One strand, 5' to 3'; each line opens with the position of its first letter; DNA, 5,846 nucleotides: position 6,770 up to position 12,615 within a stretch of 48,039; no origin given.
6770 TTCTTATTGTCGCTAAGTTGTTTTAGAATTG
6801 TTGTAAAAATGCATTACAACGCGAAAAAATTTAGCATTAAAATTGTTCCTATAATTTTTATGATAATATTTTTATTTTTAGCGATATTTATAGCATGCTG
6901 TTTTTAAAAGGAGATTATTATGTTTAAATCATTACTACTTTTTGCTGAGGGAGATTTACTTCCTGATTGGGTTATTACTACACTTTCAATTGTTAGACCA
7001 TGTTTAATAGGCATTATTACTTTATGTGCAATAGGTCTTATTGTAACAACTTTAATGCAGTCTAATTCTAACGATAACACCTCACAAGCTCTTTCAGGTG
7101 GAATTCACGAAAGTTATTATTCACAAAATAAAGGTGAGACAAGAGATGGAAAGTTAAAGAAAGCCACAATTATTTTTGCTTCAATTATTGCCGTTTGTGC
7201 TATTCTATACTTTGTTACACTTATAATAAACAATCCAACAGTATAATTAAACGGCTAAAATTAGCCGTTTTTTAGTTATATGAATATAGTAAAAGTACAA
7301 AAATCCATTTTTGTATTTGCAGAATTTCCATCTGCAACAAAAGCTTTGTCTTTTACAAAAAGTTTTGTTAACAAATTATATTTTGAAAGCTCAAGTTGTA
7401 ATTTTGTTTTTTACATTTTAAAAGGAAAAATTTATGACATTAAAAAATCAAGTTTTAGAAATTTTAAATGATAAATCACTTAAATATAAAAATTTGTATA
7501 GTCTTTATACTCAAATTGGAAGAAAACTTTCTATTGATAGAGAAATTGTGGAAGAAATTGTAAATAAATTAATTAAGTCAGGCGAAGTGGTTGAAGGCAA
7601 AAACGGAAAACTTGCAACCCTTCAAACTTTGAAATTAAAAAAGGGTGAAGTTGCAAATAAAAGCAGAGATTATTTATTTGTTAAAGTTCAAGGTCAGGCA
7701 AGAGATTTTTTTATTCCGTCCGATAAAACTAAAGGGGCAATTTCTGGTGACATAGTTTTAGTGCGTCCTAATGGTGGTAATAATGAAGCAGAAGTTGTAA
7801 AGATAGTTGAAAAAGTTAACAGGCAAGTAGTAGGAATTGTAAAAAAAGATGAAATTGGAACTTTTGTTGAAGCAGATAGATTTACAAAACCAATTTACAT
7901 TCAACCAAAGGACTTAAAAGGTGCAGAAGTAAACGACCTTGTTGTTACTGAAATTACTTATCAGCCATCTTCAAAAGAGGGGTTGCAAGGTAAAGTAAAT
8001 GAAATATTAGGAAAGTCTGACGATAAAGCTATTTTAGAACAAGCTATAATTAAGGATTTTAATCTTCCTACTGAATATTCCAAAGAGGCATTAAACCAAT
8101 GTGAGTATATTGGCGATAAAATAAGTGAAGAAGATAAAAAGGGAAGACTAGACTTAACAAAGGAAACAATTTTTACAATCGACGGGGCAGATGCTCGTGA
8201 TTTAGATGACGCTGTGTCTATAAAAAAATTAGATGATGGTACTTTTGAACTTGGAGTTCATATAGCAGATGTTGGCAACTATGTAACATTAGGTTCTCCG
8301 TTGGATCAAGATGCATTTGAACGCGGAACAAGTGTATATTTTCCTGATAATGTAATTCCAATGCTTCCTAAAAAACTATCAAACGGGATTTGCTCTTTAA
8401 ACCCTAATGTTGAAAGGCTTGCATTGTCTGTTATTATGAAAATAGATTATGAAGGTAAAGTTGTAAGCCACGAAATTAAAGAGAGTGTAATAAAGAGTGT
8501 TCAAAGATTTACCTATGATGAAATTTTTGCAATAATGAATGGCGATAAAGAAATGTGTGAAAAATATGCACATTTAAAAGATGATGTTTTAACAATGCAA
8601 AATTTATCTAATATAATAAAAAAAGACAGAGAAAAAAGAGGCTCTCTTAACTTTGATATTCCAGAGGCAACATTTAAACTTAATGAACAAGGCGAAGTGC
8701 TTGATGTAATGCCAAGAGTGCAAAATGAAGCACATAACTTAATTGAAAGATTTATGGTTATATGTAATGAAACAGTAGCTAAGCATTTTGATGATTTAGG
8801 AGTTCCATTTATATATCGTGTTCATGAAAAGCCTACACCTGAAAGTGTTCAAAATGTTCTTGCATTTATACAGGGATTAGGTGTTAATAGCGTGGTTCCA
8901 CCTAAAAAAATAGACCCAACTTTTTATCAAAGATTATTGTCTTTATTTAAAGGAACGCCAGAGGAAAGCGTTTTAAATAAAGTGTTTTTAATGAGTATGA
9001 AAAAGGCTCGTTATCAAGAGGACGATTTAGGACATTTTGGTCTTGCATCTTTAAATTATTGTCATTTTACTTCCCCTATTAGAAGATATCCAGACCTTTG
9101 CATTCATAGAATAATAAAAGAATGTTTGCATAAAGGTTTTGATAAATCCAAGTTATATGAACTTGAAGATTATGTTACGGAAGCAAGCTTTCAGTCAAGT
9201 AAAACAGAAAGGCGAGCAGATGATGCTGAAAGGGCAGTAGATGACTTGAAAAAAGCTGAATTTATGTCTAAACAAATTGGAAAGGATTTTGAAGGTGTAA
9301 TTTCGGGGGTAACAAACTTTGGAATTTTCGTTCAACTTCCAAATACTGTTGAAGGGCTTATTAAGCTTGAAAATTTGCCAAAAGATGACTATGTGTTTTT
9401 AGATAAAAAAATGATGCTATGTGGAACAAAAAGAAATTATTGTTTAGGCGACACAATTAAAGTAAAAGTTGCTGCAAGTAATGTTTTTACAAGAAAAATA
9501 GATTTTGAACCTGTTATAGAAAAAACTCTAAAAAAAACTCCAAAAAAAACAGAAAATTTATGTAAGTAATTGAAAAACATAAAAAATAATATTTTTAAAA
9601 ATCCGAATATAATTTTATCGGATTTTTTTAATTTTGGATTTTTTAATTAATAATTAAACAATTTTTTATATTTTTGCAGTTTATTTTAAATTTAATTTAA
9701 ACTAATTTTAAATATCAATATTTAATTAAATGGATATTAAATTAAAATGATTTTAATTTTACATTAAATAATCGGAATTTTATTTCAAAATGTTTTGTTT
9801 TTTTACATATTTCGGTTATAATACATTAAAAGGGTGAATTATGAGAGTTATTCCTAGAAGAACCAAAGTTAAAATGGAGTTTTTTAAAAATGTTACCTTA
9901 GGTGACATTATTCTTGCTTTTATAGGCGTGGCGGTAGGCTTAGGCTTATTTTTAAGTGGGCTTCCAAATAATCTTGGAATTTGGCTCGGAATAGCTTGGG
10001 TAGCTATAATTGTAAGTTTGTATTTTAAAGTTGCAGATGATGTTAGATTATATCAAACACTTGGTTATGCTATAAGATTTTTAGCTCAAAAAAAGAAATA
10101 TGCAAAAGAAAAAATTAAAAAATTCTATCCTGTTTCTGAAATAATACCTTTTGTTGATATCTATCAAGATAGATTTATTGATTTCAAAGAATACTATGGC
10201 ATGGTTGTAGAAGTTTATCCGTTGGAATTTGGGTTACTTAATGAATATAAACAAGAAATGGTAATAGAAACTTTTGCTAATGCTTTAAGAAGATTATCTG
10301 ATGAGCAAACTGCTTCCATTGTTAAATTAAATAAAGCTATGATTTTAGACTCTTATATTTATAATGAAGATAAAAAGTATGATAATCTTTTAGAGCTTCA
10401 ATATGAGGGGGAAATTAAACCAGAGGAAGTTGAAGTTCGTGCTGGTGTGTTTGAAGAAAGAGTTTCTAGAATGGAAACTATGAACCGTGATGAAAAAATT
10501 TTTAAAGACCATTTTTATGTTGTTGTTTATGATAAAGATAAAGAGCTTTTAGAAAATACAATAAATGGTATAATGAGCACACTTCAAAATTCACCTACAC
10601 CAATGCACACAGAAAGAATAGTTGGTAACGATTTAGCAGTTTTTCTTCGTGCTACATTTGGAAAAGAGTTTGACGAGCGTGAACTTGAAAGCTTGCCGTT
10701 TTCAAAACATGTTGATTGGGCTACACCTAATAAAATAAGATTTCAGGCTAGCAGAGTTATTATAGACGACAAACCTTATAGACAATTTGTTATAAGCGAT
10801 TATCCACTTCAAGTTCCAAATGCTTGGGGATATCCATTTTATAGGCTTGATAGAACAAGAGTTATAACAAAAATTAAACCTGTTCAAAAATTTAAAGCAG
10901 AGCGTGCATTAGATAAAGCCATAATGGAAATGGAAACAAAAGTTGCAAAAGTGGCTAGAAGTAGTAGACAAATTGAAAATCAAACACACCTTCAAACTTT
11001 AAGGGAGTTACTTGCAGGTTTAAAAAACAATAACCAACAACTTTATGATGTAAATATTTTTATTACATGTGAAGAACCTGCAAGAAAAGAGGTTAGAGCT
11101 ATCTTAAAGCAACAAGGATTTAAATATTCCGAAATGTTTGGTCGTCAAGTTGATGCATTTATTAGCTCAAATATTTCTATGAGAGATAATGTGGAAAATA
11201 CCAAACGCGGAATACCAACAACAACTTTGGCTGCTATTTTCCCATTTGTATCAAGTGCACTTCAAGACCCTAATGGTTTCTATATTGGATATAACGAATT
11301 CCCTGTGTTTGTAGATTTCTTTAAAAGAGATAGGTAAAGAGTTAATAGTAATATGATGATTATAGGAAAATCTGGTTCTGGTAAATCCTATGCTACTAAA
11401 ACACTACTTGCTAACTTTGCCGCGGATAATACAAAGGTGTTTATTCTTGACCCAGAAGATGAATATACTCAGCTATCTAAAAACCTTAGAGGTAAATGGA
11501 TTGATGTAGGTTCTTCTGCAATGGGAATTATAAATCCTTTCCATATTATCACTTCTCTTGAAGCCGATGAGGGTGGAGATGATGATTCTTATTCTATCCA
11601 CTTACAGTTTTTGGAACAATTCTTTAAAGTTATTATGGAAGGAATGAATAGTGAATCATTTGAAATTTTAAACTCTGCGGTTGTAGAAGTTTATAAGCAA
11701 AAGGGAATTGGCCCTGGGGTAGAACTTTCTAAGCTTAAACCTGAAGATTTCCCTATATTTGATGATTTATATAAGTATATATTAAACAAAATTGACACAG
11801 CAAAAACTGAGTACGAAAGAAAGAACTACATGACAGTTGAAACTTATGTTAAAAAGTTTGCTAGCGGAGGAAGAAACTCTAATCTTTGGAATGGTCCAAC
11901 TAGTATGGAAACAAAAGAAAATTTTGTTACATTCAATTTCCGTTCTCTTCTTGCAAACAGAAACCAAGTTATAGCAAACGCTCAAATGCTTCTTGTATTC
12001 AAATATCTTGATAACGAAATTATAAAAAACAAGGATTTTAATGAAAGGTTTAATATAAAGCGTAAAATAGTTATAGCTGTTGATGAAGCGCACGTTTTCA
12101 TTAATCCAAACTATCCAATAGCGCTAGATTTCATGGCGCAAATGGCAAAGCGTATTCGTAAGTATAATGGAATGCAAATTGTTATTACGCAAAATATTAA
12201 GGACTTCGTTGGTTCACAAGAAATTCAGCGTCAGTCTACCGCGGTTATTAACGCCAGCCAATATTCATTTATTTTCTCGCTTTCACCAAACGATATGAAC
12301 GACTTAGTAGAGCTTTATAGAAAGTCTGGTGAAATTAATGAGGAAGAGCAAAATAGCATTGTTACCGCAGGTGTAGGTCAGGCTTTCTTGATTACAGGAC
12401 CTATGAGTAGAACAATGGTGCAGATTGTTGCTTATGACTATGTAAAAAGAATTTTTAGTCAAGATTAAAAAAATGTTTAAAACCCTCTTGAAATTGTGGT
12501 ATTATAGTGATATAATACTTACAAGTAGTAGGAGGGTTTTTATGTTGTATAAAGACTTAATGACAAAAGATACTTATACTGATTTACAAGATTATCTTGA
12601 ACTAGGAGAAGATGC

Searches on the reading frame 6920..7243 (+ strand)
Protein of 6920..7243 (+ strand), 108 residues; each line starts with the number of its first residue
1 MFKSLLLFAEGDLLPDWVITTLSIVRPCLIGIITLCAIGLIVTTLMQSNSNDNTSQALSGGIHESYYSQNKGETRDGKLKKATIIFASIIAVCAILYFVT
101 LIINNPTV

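Call 72: search_protein_families(library=pfam, proteins=[window:6920-7243:+], max_evalue=0.00001)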
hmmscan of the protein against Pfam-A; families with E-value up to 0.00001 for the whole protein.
window:6920-7243:+ (108 aa): 1 family
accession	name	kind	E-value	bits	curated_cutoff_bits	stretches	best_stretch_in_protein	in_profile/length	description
PF03840.19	SecG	-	2.9e-11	43.7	29.2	1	29-97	2-67/70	Preprotein translocase SecG subunit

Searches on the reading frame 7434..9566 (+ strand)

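Call 72: search_protein_families(library=pfam, proteins=[window:7434-9566:+], max_evalue=0.00001)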
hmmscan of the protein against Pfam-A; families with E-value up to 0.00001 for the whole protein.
window:7434-9566:+ (711 aa): 4 families
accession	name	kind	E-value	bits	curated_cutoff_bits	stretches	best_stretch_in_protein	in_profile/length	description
PF00773.25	RNB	-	1.4e-111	373.3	29.3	1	238-566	1-325/326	RNB domain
PF17876.7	CSD2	-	6.5e-21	74.6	26.2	1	147-216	6-74/74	Cold shock domain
PF08206.17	OB_RNB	-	3.9e-11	42.9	24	1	76-122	6-56/58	Ribonuclease B OB domain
PF00575.29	S1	-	7.3e-09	36.3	22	1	614-691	3-71/74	S1 RNA binding domain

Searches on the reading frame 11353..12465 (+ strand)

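Call 73: search_protein_families(library=pfam, proteins=[window:11353-12465:+], max_evalue=0.00001)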
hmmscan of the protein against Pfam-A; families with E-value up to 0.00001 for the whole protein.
window:11353-12465:+ (371 aa): 3 families
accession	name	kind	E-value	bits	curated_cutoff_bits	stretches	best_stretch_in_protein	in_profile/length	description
PF19044.6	P-loop_TraG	-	1.9e-18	66.8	25.8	1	2-308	33-316/413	TraG P-loop domain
PF01935.23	DUF87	-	4.9e-12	46.9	23.2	1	3-209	28-214/220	Helicase HerA, central domain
PF12846.13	AAA_10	-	1.1e-09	38.2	27.5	1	2-135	25-156/362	AAA-like domain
